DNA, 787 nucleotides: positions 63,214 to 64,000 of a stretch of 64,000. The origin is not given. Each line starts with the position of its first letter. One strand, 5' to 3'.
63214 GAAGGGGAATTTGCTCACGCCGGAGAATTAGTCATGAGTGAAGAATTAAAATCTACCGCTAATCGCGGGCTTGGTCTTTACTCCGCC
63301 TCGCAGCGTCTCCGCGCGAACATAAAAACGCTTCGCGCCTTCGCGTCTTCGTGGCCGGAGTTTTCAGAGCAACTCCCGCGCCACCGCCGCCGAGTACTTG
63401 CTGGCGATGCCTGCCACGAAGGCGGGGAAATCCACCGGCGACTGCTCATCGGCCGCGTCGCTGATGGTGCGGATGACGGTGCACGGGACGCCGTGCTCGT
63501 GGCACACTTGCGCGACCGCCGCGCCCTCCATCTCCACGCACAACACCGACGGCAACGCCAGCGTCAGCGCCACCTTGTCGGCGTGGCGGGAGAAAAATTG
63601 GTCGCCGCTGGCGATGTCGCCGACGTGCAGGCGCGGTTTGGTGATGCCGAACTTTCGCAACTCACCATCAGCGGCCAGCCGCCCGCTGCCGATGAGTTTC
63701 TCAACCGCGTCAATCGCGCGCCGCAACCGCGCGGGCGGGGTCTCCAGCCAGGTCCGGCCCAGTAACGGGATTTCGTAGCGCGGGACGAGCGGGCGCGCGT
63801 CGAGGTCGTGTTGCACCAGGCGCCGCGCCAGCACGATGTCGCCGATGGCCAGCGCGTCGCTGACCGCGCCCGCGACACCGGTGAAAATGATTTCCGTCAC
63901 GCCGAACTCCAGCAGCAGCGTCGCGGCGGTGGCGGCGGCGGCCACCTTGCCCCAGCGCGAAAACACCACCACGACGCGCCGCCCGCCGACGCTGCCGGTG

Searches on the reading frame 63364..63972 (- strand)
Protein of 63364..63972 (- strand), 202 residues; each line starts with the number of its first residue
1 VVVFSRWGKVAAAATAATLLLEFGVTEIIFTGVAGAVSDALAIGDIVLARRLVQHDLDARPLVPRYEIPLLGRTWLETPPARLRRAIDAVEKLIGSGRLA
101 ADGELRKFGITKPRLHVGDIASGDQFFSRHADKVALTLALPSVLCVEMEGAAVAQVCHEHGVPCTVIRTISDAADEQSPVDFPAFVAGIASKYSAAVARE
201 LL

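Call 7: search_protein_families(library=pfam, proteins=[window:63364-63972:-], max_evalue=0.01)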
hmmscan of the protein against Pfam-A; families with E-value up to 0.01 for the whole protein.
window:63364-63972:- (202 aa): 1 family
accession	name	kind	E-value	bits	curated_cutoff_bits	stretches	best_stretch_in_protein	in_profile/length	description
PF01048.26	PNP_UDP_1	-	2.5e-38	132.2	25.1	1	4-202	48-232/233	Phosphorylase superfamily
